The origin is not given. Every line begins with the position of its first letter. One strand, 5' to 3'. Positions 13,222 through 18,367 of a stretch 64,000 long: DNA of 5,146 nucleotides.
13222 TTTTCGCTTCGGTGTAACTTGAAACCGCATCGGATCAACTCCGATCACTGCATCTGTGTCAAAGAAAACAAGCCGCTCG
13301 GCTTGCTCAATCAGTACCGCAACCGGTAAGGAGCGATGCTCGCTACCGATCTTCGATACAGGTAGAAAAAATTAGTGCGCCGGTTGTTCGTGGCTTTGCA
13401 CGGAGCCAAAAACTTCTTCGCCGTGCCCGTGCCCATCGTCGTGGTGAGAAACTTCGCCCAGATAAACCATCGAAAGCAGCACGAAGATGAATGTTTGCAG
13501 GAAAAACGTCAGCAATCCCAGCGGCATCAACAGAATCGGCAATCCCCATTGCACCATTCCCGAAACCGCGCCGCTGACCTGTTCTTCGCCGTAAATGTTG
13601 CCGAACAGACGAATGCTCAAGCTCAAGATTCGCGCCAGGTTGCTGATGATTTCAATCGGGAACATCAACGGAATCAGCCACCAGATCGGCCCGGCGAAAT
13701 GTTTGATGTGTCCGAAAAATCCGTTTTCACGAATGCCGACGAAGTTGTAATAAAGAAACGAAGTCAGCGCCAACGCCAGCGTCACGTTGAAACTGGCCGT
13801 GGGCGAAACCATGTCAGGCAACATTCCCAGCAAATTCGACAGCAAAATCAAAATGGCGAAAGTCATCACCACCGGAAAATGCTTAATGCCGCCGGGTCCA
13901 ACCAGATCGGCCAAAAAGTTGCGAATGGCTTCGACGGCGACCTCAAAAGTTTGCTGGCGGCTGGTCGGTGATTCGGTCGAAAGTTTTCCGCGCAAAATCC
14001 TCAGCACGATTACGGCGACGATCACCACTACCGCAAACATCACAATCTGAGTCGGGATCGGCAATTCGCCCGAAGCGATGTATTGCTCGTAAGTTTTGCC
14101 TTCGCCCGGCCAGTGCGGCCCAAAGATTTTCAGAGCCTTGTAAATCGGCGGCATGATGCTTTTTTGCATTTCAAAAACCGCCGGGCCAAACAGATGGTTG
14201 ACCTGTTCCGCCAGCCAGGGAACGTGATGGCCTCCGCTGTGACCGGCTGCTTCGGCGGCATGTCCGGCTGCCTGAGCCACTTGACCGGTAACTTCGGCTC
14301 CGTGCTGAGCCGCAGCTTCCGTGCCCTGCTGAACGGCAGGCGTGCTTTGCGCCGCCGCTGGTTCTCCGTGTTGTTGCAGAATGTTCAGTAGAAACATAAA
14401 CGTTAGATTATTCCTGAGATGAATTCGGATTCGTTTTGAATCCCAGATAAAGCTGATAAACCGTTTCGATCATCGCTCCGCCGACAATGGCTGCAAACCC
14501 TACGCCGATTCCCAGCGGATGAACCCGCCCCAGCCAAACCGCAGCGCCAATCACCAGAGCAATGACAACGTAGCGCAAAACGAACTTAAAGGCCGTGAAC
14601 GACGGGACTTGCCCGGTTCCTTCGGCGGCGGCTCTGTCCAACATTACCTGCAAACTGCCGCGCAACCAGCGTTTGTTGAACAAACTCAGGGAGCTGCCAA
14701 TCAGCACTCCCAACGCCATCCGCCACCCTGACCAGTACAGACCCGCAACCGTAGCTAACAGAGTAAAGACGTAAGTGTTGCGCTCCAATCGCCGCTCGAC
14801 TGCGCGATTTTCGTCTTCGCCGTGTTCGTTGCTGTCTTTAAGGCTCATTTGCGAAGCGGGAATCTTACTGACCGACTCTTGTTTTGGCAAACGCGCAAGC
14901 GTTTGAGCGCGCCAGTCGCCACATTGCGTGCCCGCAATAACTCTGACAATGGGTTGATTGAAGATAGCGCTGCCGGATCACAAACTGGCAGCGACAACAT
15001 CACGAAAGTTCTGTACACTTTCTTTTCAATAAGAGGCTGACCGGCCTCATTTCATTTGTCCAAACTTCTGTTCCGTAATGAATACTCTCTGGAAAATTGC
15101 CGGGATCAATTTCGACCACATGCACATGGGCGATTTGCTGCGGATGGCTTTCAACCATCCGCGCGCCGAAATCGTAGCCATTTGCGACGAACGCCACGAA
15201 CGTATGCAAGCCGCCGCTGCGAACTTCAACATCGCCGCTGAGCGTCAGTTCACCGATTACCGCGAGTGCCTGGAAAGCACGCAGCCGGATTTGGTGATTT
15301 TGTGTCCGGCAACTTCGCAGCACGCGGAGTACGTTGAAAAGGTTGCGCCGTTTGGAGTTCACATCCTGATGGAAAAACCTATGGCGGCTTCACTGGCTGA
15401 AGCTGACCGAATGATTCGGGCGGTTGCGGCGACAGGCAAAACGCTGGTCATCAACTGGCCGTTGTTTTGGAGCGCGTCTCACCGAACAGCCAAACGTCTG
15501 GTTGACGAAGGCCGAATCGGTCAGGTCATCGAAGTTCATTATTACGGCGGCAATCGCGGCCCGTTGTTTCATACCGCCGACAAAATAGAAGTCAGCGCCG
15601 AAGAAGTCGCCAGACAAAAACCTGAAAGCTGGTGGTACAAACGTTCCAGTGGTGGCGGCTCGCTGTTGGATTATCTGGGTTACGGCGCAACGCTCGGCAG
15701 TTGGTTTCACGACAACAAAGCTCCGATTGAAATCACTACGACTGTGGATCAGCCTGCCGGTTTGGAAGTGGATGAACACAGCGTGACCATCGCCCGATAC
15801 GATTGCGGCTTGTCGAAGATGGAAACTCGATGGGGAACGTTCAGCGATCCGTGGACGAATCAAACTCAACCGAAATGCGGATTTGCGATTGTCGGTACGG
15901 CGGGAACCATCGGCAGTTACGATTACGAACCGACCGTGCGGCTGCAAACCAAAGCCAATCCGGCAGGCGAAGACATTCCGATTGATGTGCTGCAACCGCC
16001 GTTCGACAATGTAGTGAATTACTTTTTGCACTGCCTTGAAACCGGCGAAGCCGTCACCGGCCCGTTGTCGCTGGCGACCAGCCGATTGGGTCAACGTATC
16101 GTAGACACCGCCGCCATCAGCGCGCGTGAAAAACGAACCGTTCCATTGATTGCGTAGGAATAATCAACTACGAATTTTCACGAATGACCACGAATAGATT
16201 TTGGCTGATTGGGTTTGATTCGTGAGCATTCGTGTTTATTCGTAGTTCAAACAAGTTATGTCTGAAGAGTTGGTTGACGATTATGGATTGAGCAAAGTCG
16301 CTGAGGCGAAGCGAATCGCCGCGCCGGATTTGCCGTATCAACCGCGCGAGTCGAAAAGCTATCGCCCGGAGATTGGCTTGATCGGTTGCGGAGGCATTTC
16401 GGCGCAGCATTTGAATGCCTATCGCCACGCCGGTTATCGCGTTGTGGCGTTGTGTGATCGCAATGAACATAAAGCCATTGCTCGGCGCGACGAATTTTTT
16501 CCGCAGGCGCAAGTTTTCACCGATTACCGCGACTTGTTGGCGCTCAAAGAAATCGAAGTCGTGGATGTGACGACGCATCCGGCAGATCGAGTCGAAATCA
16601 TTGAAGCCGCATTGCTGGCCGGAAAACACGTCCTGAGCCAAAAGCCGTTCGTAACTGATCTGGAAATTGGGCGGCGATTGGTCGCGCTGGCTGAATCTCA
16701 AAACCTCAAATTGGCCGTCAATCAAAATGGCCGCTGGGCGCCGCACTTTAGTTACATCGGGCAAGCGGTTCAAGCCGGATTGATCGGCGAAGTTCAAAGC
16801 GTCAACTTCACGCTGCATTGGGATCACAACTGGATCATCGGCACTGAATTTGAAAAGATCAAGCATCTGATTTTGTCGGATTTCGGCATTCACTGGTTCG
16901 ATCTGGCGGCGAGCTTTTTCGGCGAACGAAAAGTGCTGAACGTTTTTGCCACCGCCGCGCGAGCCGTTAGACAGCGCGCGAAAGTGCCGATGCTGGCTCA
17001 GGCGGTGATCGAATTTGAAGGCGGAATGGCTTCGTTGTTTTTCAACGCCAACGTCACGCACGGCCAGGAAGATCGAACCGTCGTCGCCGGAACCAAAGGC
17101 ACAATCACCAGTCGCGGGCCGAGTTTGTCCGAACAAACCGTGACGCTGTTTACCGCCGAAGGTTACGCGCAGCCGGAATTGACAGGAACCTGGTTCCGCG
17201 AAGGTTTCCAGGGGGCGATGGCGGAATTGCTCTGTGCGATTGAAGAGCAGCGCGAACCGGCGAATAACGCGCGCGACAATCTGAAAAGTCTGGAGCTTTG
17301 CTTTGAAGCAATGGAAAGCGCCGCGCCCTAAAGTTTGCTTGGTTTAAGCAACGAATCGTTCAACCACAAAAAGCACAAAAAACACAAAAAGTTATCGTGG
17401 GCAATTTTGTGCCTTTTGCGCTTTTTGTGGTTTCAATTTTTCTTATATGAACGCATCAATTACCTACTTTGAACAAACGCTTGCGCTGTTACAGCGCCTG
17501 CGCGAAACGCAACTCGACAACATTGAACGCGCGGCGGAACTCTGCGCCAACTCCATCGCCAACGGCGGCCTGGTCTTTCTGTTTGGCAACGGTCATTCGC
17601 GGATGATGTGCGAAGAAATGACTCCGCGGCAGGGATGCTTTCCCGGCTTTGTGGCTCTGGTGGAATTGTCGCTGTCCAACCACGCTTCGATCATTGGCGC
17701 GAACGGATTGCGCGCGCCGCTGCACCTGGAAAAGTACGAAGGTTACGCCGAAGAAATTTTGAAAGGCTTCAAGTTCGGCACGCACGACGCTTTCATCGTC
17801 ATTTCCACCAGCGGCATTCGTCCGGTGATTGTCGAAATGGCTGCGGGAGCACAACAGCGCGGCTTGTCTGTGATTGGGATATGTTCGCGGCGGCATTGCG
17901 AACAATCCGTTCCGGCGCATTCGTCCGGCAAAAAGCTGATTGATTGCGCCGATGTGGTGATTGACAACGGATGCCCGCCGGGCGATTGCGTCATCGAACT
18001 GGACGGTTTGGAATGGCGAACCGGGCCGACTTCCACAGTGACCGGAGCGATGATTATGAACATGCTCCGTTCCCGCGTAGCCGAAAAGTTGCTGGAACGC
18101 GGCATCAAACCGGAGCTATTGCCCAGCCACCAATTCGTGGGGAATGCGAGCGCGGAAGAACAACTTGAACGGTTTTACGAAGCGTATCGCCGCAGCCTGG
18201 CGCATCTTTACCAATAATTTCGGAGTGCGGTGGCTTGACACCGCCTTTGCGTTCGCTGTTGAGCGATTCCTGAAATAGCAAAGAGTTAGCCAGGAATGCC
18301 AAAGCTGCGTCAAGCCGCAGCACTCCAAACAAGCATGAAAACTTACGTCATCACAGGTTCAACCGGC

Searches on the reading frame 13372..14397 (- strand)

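Call 57: search_protein_families(library=pfam, proteins=[window:13372-14397:-], max_evalue=0.00001)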
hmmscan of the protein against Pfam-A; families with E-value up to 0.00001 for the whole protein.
window:13372-14397:- (341 aa): 1 family
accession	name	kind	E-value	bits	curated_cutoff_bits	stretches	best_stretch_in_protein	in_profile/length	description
PF00119.25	ATP-synt_A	-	1.7e-46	159.3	33.9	1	119-313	3-216/217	ATP synthase A chain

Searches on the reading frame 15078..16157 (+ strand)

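Call 57: search_protein_families(library=pfam, proteins=[window:15078-16157:+], max_evalue=0.00001)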
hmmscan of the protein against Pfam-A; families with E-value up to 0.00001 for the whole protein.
window:15078-16157:+ (359 aa): 2 families
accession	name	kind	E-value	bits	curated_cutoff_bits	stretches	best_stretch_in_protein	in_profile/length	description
PF01408.29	GFO_IDH_MocA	-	1.8e-21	77.5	24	1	25-125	20-118/120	Oxidoreductase family, NAD-binding Rossmann fold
PF22725.1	GFO_IDH_MocA_C3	-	2.7e-09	37.5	27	1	135-278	1-123/124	GFO/IDH/MocA C-terminal domain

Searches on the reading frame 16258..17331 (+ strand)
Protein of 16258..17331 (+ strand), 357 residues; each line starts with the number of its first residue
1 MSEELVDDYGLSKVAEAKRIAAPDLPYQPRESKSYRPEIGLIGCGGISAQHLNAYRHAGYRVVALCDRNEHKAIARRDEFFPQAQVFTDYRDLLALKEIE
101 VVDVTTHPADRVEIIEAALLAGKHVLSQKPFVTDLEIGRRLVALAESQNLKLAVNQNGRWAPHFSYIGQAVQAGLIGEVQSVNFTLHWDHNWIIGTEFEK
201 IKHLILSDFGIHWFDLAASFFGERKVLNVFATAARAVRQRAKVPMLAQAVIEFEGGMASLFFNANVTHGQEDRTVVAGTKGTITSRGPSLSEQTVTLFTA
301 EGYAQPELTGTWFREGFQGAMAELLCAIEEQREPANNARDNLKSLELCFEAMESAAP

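Call 57: search_protein_families(library=pfam, proteins=[window:16258-17331:+], max_evalue=0.00001)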
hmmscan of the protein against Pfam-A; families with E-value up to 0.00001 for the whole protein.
window:16258-17331:+ (357 aa): 4 families
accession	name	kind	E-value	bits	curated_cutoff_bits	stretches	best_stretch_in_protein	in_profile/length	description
PF01408.29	GFO_IDH_MocA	-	7.4e-21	75.5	24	1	39-155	3-119/120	Oxidoreductase family, NAD-binding Rossmann fold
PF22725.1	GFO_IDH_MocA_C3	-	5.6e-16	59.1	27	1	167-283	4-123/124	GFO/IDH/MocA C-terminal domain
PF02894.22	GFO_IDH_MocA_C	-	5.3e-08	33.4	22.9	1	173-355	6-210/218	Oxidoreductase family, C-terminal alpha/beta domain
PF03447.22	NAD_binding_3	-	6.7e-08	33.7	24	1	43-154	1-115/116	Homoserine dehydrogenase, NAD binding domain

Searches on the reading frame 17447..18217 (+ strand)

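Call 7: search_protein_families(library=pfam, proteins=[window:17447-18217:+], max_evalue=0.001)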
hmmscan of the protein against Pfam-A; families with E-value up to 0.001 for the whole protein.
window:17447-18217:+ (256 aa): 2 families
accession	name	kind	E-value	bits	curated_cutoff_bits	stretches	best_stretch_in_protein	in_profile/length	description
PF13580.11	SIS_2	-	2e-37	128.7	27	1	6-147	1-138/138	SIS domain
PF10740.15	DUF2529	-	1.3e-05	25.3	22.3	0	10-59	8-57/169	Domain of unknown function (DUF2529)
